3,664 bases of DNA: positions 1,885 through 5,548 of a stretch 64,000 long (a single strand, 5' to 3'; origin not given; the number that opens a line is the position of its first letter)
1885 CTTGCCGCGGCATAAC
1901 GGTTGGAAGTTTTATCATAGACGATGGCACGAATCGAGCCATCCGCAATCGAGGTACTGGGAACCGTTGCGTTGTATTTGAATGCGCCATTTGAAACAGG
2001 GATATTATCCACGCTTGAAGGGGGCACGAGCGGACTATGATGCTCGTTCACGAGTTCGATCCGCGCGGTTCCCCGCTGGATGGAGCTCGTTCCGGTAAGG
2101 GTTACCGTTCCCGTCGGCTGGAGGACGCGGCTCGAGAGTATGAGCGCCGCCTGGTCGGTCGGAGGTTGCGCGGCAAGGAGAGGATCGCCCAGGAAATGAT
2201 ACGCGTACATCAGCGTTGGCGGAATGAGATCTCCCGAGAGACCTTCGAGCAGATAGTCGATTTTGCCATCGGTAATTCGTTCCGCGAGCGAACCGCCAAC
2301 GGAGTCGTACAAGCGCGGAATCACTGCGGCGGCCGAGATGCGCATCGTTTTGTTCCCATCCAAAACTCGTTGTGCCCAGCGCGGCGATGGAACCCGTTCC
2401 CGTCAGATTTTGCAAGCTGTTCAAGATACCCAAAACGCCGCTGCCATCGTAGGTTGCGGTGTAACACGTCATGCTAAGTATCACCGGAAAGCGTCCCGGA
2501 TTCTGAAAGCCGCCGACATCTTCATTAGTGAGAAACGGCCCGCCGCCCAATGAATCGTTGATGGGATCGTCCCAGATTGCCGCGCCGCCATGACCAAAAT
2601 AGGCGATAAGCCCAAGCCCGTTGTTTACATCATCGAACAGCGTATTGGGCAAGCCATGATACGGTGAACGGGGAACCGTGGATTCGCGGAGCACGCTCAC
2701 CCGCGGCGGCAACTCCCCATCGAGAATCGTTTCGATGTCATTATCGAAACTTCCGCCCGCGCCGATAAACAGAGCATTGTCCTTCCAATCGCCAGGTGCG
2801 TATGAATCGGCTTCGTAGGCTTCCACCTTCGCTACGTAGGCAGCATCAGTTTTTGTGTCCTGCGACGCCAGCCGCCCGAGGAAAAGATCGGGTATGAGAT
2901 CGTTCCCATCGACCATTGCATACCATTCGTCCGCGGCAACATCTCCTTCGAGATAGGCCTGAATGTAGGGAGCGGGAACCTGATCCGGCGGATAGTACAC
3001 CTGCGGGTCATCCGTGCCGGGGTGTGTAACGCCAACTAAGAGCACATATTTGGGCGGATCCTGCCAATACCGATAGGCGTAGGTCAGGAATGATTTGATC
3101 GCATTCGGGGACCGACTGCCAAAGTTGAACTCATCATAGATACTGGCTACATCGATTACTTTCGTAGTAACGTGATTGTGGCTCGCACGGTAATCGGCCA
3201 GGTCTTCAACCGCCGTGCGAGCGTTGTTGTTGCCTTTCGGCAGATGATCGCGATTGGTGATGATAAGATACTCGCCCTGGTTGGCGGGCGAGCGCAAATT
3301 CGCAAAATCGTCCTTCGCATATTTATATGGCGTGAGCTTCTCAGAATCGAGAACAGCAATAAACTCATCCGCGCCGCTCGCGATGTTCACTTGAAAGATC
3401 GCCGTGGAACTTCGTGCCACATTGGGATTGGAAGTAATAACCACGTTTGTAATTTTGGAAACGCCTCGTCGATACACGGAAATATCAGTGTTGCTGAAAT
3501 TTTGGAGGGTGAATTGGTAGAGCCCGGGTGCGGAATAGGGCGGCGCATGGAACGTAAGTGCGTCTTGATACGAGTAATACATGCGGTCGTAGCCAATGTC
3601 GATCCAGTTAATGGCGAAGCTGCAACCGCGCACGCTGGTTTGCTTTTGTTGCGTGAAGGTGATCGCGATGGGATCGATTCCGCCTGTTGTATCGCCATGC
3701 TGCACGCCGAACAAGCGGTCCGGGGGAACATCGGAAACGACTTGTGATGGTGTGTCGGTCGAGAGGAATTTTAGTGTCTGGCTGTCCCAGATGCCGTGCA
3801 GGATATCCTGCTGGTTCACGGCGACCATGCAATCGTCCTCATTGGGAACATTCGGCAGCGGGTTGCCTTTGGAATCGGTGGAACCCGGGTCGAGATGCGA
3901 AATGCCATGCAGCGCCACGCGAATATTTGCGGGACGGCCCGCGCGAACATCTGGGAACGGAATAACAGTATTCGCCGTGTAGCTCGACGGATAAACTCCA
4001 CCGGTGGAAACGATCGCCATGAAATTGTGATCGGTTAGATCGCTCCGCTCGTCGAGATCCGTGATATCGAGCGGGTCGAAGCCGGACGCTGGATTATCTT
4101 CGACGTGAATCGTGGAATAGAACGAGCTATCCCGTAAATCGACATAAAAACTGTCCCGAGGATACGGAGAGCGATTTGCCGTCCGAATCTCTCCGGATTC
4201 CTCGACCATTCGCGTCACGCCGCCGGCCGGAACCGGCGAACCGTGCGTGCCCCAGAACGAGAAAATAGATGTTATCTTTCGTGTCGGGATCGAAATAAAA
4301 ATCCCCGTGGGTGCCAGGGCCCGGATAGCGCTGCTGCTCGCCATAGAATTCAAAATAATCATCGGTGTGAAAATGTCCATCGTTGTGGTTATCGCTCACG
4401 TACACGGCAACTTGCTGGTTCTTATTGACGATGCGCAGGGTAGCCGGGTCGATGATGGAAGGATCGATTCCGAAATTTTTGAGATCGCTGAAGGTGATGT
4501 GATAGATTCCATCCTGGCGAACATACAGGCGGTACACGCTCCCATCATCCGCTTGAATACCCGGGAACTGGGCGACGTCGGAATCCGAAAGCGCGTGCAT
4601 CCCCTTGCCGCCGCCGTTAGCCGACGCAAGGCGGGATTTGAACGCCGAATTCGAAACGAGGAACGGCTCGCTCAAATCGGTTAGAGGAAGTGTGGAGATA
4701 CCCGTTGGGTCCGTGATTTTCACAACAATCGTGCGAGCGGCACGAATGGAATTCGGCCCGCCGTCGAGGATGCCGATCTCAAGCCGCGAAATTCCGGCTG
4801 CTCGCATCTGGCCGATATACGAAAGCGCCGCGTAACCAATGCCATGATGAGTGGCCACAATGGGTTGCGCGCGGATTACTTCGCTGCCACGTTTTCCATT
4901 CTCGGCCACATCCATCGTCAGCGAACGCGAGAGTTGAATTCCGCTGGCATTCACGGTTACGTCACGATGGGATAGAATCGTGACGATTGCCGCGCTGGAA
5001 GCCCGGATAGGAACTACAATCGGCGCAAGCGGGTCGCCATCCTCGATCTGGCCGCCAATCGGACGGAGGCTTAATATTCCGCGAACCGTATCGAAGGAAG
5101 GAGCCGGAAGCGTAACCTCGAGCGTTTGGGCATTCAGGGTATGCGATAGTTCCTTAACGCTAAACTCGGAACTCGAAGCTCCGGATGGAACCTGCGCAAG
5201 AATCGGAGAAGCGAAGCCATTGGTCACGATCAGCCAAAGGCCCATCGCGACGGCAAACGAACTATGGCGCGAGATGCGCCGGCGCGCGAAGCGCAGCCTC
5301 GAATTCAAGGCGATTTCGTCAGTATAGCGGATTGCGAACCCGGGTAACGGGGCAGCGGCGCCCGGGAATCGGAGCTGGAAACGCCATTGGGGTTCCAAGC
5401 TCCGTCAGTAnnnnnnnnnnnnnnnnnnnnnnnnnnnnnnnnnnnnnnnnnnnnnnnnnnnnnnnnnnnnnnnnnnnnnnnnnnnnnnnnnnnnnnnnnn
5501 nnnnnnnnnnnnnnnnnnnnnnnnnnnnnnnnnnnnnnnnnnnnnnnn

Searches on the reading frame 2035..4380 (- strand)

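Call 35: search_protein_families(library=pfam, proteins=[window:2035-4380:-], max_evalue=0.00001)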
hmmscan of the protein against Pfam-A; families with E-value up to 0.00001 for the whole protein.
window:2035-4380:- (781 aa): 1 family
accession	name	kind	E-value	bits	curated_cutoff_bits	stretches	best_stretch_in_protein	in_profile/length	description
PF01364.23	Peptidase_C25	-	5e-58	197.6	23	1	371-690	1-323/374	Peptidase family C25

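Call 60: search_protein_families(library=ncbifam, proteins=[window:2035-4380:-], max_evalue=0.01)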
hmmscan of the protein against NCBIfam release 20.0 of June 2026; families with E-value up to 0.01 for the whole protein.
window:2035-4380:- (781 aa): 2 families
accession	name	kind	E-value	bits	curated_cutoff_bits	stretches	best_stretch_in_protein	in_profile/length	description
NF052324.1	PorU_rel_Nterm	equivalog_domain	3.1e-34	118.3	450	1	241-676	280-702/879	putative type IX secretion system sortase PorU2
NF033707.1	T9SS_sortase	equivalog_domain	4.4e-30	104.1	420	2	239-540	245-536/1095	type IX secretion system sortase PorU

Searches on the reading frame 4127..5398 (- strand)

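Call 35: search_protein_families(library=pfam, proteins=[window:4127-5398:-], max_evalue=0.00001)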
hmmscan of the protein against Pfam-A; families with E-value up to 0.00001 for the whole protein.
window:4127-5398:- (423 aa): 0 families

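Call 60: search_protein_families(library=ncbifam, proteins=[window:4127-5398:-], max_evalue=0.01)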
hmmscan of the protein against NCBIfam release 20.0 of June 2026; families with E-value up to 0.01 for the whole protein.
window:4127-5398:- (423 aa): 2 families
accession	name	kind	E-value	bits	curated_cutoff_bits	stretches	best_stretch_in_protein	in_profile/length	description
NF052324.1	PorU_rel_Nterm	equivalog_domain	6.5e-14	51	450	1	289-355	33-98/879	putative type IX secretion system sortase PorU2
NF033707.1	T9SS_sortase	equivalog_domain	4.5e-07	27.9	420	1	285-356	4-90/1095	type IX secretion system sortase PorU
